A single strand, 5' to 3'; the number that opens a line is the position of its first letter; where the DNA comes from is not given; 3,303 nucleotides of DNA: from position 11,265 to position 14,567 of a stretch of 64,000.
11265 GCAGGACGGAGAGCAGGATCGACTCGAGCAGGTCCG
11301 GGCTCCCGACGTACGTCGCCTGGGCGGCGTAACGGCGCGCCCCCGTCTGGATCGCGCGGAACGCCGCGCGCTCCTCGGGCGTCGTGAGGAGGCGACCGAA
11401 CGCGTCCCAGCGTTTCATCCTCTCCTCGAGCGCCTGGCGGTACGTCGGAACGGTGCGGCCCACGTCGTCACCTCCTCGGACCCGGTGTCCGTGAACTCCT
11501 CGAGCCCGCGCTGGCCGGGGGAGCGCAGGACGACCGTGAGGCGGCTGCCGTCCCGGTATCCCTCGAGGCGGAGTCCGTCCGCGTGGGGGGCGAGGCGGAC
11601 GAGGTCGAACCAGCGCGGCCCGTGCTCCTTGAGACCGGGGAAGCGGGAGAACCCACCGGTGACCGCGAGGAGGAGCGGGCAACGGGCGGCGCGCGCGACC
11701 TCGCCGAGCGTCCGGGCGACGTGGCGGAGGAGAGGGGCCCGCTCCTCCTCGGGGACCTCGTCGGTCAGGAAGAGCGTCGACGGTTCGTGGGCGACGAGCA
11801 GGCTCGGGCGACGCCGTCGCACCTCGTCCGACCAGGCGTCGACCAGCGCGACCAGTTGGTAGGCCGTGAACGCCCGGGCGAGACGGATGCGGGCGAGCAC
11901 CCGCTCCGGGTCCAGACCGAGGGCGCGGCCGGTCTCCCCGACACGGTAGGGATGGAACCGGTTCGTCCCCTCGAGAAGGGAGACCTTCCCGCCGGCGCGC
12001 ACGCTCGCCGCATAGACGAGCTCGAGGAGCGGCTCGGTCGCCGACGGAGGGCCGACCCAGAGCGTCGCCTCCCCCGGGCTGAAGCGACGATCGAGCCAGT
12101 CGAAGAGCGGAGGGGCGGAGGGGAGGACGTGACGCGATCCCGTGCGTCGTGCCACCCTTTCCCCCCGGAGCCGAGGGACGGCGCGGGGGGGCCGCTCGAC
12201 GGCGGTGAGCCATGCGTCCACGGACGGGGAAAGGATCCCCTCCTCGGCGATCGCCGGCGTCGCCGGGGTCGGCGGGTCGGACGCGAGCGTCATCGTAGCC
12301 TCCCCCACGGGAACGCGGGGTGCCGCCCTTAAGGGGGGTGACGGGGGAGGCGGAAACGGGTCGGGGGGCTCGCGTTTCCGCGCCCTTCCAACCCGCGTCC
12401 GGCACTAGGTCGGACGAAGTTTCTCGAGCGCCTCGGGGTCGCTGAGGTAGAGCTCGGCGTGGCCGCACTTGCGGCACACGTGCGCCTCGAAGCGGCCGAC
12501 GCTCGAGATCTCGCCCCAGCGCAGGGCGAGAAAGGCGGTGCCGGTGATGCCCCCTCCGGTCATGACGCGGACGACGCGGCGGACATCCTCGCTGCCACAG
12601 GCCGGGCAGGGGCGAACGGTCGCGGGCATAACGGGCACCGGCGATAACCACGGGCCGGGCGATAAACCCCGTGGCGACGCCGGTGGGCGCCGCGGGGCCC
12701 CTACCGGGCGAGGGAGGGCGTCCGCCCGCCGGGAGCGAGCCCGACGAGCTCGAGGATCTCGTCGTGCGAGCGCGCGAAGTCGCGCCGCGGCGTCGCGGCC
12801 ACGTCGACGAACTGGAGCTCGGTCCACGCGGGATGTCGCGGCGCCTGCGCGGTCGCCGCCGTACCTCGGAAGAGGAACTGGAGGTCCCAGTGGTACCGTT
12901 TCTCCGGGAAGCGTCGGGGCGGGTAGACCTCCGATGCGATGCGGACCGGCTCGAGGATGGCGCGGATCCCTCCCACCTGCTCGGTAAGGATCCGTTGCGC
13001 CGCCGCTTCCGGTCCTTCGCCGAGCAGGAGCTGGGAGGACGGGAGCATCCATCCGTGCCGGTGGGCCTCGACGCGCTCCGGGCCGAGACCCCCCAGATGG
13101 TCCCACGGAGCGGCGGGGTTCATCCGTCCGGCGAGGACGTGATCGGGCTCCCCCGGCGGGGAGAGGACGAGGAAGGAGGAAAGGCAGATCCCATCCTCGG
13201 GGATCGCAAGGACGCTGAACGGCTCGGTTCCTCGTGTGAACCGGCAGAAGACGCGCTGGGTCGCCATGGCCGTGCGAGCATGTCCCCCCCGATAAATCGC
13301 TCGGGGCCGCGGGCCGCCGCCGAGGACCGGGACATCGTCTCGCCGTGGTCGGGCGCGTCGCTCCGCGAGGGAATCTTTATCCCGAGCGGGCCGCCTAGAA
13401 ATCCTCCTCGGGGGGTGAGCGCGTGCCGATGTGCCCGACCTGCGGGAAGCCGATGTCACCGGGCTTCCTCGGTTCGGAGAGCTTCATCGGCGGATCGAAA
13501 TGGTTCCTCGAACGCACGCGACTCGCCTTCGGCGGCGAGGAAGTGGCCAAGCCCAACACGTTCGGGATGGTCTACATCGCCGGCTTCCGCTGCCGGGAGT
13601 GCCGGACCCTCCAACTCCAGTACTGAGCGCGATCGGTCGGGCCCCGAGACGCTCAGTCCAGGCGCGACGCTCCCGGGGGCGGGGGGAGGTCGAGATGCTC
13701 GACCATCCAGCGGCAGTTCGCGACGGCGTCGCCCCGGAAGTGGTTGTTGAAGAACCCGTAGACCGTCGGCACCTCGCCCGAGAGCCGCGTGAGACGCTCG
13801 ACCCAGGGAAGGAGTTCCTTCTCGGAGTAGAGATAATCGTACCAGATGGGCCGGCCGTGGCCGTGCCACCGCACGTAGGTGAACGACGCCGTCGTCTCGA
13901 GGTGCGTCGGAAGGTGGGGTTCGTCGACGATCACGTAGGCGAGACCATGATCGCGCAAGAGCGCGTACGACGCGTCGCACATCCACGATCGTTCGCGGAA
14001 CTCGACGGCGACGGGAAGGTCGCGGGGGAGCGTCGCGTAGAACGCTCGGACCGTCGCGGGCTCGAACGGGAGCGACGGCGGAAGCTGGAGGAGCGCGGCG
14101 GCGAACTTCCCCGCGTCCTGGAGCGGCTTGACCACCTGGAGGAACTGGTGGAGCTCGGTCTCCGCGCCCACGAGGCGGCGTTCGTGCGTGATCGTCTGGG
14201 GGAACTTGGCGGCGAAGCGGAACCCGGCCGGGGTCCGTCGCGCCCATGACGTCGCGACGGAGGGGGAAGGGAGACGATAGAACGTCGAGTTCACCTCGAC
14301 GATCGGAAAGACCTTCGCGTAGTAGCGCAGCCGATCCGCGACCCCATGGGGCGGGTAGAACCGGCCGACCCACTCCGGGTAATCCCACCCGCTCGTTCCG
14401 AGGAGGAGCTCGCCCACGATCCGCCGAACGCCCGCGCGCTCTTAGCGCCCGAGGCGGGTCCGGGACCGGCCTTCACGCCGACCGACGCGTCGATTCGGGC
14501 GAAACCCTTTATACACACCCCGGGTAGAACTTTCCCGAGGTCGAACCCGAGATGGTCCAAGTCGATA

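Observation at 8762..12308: Degenerate-exonuclease PolB chained to a Walker-A-less RecA-fold protein and an 80-aa protein: candidate archaeal 'mutasome-like' cassette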

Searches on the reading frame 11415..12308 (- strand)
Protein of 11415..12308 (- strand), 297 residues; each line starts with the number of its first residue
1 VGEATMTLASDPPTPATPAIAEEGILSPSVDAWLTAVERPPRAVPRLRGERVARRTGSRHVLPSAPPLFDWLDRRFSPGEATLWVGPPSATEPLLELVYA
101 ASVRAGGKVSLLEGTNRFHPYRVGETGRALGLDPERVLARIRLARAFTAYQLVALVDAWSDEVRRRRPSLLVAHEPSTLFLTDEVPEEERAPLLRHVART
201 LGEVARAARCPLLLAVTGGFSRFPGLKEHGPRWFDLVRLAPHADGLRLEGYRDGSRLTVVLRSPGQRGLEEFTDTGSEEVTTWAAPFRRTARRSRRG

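Call 3: search_protein_families(library=pfam, proteins=[window:11415-12308:-], max_evalue=0.1)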
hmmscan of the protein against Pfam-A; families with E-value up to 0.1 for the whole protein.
window:11415-12308:- (297 aa): 1 family
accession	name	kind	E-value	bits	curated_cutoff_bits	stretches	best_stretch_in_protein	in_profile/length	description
PF08423.17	Rad51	-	2.1e-06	27.7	22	1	105-207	59-161/244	Rad51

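Call 4: search_protein_families(library=ncbifam, proteins=[window:11415-12308:-], max_evalue=0.1)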
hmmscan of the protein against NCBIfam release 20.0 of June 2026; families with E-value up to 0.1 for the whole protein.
window:11415-12308:- (297 aa): 4 families
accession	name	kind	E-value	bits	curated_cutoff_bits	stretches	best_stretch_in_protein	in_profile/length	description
TIGR02238.1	recomb_DMC1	equivalog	2.1e-05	23.8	447.7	1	104-173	128-198/314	meiotic recombinase Dmc1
TIGR02239.1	recomb_RAD51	equivalog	8.5e-05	21.8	478.05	1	106-208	130-232/316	DNA repair protein RAD51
NF003301.0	PRK04301.1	equivalog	0.00039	19.7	259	1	107-171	136-201/316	DNA repair and recombination protein RadA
TIGR02236.1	recomb_radA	equivalog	0.0019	17.6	361.15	1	107-167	131-191/311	DNA repair and recombination protein RadA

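Call 17: search_protein_families(library=pfam, proteins=[window:11415-12293:-], max_evalue=1)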
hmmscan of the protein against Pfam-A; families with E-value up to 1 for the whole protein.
window:11415-12293:- (292 aa): 1 family
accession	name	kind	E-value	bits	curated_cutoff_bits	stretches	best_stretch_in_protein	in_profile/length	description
PF08423.17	Rad51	-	2e-06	27.7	22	1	100-202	59-161/244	Rad51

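Call 19: find_homologous_proteins(query=window:11415-12293:-, max_evalue=0.001)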
Query window:11415-12293:- (292 aa): 341 proteins with E <= 0.001 among 8000 candidates; the best 120 are listed.
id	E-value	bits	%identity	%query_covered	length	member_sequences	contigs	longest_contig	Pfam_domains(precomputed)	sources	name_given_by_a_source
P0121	3.8e-187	639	100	100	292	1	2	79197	PF08423.18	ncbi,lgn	ncbi:MAG: hypothetical protein ACREDK_00070 [Thermoplasmata archaeon]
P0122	1.8e-142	492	79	100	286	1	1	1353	PF08423.18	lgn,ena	-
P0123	7.2e-126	437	74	95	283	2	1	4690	-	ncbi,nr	ncbi:MAG: hypothetical protein L3K08_06365 [Thermoplasmata archaeon]|nr:hypothetical protein [Thermo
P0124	1.2e-91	325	57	100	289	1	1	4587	-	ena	-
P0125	5.4e-90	320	61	89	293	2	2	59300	-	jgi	jgi:hypothetical protein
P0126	8.9e-90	319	58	99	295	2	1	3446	-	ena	-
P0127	2.1e-88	314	64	81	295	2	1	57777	PF08423.18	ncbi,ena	-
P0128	2.9e-88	314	58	87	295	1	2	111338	PF08423.18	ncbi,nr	ncbi:MAG: hypothetical protein L3K09_00460 [Thermoplasmata archaeon]|nr:hypothetical protein [Thermo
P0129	6.3e-88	313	60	81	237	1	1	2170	PF08423.18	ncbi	-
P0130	1.4e-87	312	61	77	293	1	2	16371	PF08423.18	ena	-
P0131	3.7e-87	310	68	76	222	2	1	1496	-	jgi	jgi:hypothetical protein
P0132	4.4e-87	310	63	81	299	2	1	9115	-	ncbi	-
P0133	7.9e-87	309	63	81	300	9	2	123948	-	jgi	jgi:hypothetical protein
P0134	7.9e-87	309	65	81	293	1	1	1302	-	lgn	-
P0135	9.1e-87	309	55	93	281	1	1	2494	PF08423.18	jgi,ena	-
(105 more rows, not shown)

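Call 21: find_encoding_contigs(protein=P0121, flank=10000, max_places=3)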
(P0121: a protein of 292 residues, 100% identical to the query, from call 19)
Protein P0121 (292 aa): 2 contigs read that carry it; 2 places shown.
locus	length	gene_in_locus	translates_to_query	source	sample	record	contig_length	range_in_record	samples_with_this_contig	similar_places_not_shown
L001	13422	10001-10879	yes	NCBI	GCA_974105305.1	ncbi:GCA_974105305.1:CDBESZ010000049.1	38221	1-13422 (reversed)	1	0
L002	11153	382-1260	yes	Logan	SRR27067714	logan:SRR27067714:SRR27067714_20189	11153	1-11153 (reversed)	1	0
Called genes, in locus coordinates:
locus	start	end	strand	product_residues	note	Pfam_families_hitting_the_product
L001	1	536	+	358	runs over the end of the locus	PF01992:vATP-synt_AC39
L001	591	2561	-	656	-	PF01496:V_ATPase_I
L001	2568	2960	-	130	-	-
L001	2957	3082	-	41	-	-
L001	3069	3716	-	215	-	PF01813:ATP-synt_D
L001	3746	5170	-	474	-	PF02874:ATP-synt_ab_N, PF00006:ATP-synt_ab, PF22919:ATP-synt_VA_C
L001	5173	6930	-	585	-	PF02874:ATP-synt_ab_N, PF16886:ATP-synt_ab_Xtn, PF00006:ATP-synt_ab, PF22919:ATP-synt_VA_C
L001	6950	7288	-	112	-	PF01990:ATP-synt_F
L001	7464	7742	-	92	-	PF13237:Fer4_10 (weak), PF14697:Fer4_21 (faint), PF12838:Fer4_7 (weak), PF13187:Fer4_9 (weak)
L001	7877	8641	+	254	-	PF01904:DUF72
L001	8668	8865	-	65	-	PF20097:DUF6487 (weak)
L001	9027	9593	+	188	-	-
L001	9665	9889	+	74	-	PF12760:Zn_ribbon_IS1595 (faint)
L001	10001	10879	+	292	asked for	PF08423:Rad51 (weak)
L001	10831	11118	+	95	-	PF26485:DUF8156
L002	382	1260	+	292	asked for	PF08423:Rad51 (weak)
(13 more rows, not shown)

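Call 34: predict_structure(alignment_id=A2)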
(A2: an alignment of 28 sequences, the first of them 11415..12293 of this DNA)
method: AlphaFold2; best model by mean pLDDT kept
length: 292 residues; sequences in the alignment: 28
mean_pLDDT: 79.8   pTM: 0.73
mean pLDDT of the five models: 79.8, 79.1, 78.9, 78.6, 78.0
residues with pLDDT >= 90: 192; 70-90: 11; 50-70: 19; < 50: 70
segments of 3 or more residues with pLDDT < 50: 1-3, 10-23, 32-52, 264-292
pLDDT, mean of each block of 10 residues (from residue 1): 50 41 50 44 43 79 95 98 94 97 97 94 94 98 97 97 97 96 97 98 97 95 97 91 95 75 45 30 43 41
secondary structure, 60 per line:
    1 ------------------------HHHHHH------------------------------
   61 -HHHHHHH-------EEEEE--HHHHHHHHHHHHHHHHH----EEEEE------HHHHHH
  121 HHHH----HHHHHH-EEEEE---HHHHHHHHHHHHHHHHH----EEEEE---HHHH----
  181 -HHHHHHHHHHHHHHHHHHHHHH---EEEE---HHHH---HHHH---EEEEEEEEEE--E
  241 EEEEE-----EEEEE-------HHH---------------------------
elements in order: H25-30 H62-68 E76-80 H83-99 E104-108 H115-124 H129-134 E136-140 H144-160 E165-169 H173-176 H182-203 E207-210 H214-217 H221-224 E228-237 E240-245 E251-255

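Call 40: fold_search(model_id=the predicted structure, library=pdb)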
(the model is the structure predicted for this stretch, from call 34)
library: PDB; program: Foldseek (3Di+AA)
matches with E <= 10: 1883; with E <= 0.001: 571
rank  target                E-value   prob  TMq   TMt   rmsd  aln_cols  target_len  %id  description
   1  5jee                  3.1e-11  1.00  0.52  0.68   3.5       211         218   19  Apo-structure of humanised RadA-mutant humRadA26F (released 2016-10-19)
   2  5kdd_B                3.5e-11  1.00  0.51  0.66   3.7       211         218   19  Apo-structure of humanised RadA-mutant humRadA22 (released 2016-10-19)
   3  9q29_L                2.1e-10  1.00  0.56  0.53   3.5       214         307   17  DX2-CX3 structure capping RAD51 filament (released 2026-03-04)
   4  9q23_G                2.5e-10  1.00  0.53  0.49   4.9       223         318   17  DX2-CX3-RAD51 structure in the intermediate state (released 2026-03-04)
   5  6tuu_D                2.6e-10  1.00  0.53  0.68   4.6       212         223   20  Leishmania infantum Rad51 surrogate LiRadA10 in complex with 5,6,7,8-tetrahydro-2-naphthoic acid (released 2021-01-27)
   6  8jnd_L                2.8e-10  1.00  0.56  0.72   3.1       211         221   16  The cryo-EM structure of the nonameric RAD51 ring bound to the nucleosome with the linker DNA binding (released 2024-03-27)
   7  4b2i                  3.0e-10  1.00  0.51  0.65   4.0       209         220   22  Humanised monomeric RadA in complex with indazole (released 2013-02-06)
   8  6tuu_C                3.2e-10  1.00  0.53  0.67   3.1       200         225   18  Leishmania infantum Rad51 surrogate LiRadA10 in complex with 5,6,7,8-tetrahydro-2-naphthoic acid (released 2021-01-27)
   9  5j4l                  3.8e-10  1.00  0.53  0.67   3.8       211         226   18  Apo-structure of humanised RadA-mutant humRadA22F (released 2016-10-19)
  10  5j4h                  4.5e-10  1.00  0.52  0.66   3.8       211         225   18  Structure of humanised RadA-mutant humRadA22F in complex with indole-6-carboxylic acid (released 2016-10-19)
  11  9q2a_G                4.5e-10  1.00  0.53  0.53   3.2       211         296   15  BCDX2-CX3-RAD51-RAD51-ssDNA supercomplex (released 2026-03-04)
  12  8br9_A                4.5e-10  1.00  0.50  0.68   3.5       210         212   18  Stapled peptide SP24 in complex with humanised RadA mutant HumRadA22 (released 2023-03-08)
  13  6tv3                  4.8e-10  1.00  0.51  0.66   3.7       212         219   21  HumRadA1 in complex with 3-amino-2-naphthoic acid (released 2021-01-27)
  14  5kdd_A                5.4e-10  1.00  0.50  0.65   4.0       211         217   19  Apo-structure of humanised RadA-mutant humRadA22 (released 2016-10-19)
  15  7ej6_A                5.7e-10  1.00  0.52  0.48   6.5       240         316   17  Yeast Dmc1 presynaptic complex (released 2022-04-20)
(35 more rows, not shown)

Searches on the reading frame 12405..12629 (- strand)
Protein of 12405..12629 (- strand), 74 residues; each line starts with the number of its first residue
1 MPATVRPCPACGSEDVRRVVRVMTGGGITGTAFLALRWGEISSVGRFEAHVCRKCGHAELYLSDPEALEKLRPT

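Call 48: search_protein_families(library=pfam, proteins=[window:12405-12629:-], max_evalue=0.001)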
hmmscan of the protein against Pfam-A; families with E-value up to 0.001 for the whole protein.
window:12405-12629:- (74 aa): 3 families
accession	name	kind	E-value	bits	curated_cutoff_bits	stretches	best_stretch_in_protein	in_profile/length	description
PF12760.12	Zn_ribbon_IS1595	-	8.4e-06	26.1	25.4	0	32-61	9-30/46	Transposase zinc-ribbon domain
PF09723.15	Zn_ribbon_8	-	5.8e-05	23.5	34.4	0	6-20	28-41/41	Zinc ribbon domain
PF09855.14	Zn_ribbon_13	-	0.00044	20.8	23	0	8-66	2-52/63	Nucleic-acid-binding protein containing Zn-ribbon domain (DUF2082)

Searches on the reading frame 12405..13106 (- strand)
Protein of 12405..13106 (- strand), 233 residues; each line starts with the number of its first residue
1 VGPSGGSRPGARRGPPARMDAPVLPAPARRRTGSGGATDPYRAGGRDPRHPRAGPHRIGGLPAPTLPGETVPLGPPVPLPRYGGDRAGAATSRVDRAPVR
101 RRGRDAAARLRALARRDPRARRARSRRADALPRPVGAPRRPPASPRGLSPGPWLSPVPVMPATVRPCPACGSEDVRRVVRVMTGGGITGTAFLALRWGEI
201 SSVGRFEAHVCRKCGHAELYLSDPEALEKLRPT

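Call 3: search_protein_families(library=pfam, proteins=[window:12405-13106:-], max_evalue=0.1)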
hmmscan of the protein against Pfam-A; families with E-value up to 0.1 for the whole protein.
window:12405-13106:- (233 aa): 9 families
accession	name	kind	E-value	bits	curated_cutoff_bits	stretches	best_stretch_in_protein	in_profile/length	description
PF12760.12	Zn_ribbon_IS1595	-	0.00029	21.2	25.4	0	191-220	9-30/46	Transposase zinc-ribbon domain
PF09723.15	Zn_ribbon_8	-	0.0014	19.1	34.4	1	164-179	27-41/41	Zinc ribbon domain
PF09855.14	Zn_ribbon_13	-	0.013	16.1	23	1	167-224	2-51/63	Nucleic-acid-binding protein containing Zn-ribbon domain (DUF2082)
PF17283.8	Zn_ribbon_SprT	-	0.018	15.5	28.1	0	167-220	7-35/38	SprT-like zinc ribbon domain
PF08271.17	Zn_Ribbon_TF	-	0.029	14.4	29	0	167-175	3-11/43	TFIIB zinc-binding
PF13240.11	Zn_Ribbon_1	-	0.05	13.9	25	0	161-173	10-22/23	zinc-ribbon domain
PF08273.17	Zn_Ribbon_Prim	-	0.06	14.1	23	0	166-174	5-13/37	Zinc-binding domain of primase-helicase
PF13432.12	TPR_16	-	0.072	14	32.7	0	101-131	11-41/65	Tetratricopeptide repeat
PF07754.17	HVO_2753_ZBP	-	0.095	13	33.2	0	162-177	14-29/46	Small zinc finger protein HVO_2753-like, Zn-binding pocket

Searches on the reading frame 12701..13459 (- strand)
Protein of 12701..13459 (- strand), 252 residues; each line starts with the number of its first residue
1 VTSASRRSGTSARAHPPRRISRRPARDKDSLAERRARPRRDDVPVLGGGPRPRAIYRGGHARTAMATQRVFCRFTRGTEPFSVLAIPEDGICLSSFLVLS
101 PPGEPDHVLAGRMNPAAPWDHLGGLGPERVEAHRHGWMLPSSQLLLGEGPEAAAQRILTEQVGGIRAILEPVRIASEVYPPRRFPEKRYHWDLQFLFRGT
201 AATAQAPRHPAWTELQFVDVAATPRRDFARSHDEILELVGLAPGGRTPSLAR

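Call 3: search_protein_families(library=pfam, proteins=[window:12701-13459:-], max_evalue=0.1)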
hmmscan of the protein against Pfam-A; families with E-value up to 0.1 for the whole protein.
window:12701-13459:- (252 aa): 1 family
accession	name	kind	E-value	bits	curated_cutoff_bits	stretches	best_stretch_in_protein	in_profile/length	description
PF00293.34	NUDIX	-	0.00012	22.5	21.1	1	130-237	23-132/134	NUDIX domain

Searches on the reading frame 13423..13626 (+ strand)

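Call 48: search_protein_families(library=pfam, proteins=[window:13423-13626:+], max_evalue=0.001)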
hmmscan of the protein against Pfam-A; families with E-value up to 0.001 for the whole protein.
window:13423-13626:+ (67 aa): 1 family
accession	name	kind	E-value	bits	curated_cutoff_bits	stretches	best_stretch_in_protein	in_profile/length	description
PF20097.4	DUF6487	-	3.4e-07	31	24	1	4-64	1-62/67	Domain of unknown function (DUF6487)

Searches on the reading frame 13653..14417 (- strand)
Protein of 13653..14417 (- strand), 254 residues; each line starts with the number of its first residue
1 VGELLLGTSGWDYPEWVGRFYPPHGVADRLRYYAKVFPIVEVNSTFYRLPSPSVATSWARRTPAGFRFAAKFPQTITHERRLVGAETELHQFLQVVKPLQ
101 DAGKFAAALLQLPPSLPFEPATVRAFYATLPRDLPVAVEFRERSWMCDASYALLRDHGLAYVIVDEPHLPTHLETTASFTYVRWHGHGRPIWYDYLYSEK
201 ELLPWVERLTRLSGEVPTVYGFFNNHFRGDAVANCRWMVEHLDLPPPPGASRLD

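Call 17: search_protein_families(library=pfam, proteins=[window:13653-14417:-], max_evalue=1)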
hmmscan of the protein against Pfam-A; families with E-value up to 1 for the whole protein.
window:13653-14417:- (254 aa): 1 family
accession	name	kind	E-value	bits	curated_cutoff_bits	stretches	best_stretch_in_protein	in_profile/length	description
PF01904.24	DUF72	-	6e-68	229.6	25.3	1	21-239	1-215/217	Protein of unknown function DUF72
